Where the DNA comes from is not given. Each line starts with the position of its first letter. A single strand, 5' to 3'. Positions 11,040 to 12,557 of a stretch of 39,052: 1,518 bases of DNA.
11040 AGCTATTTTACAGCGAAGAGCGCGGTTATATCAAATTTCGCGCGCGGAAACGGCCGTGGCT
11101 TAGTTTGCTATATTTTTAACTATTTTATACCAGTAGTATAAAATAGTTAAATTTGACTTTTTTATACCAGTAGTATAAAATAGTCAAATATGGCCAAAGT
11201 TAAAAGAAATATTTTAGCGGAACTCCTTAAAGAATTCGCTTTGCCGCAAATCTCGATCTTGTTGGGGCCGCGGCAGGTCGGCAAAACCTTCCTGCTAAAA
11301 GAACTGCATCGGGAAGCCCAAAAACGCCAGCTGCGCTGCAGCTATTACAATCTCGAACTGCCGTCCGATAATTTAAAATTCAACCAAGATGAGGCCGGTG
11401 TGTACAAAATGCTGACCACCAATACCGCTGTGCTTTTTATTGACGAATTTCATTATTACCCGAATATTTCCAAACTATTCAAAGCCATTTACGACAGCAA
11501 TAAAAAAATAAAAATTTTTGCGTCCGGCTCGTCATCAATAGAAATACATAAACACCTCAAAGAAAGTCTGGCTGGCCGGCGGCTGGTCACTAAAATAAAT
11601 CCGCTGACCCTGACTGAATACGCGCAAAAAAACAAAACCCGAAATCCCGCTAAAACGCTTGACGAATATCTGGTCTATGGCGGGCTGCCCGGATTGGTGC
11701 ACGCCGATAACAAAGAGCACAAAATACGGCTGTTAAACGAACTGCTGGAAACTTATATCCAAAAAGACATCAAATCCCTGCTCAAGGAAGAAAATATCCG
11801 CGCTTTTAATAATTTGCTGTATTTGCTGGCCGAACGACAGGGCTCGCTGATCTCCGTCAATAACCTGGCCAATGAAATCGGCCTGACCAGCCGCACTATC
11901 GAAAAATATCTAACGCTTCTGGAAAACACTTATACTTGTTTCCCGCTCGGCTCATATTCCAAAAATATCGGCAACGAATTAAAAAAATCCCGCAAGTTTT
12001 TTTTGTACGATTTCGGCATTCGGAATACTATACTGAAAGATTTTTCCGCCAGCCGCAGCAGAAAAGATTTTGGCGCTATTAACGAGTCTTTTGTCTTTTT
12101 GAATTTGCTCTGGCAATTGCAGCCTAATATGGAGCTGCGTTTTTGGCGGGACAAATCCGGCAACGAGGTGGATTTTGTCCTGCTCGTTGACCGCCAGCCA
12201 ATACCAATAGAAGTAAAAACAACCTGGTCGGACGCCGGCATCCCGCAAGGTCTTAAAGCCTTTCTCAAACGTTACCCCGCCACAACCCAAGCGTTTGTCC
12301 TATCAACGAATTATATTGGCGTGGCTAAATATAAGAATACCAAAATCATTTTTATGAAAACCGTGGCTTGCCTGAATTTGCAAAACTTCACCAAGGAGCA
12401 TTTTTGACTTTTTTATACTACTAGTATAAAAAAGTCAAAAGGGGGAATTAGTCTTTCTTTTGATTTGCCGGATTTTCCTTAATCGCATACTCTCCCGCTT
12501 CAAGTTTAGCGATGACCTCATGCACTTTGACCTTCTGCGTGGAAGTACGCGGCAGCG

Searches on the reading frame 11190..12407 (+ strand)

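Call 57: search_protein_families(library=pfam, proteins=[window:11190-12407:+], max_evalue=0.001)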
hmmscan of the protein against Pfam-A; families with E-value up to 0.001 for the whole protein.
window:11190-12407:+ (405 aa): 5 families
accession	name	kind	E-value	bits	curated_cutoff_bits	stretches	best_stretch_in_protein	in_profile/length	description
PF13635.12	DUF4143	-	4.2e-36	124.6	28.1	1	191-344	1-159/160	Domain of unknown function (DUF4143)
PF13173.12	AAA_14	-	1.9e-27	96.3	27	1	20-144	3-128/129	AAA domain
PF13401.12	AAA_22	-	4.7e-05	24.1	27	0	20-59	6-45/130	AAA domain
PF08279.18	HTH_11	-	0.00016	21.9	25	0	208-247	4-42/55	HTH domain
PF00004.35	AAA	-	0.00046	21.1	21.2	0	23-89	2-68/131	ATPase family associated with various cellular activities (AAA)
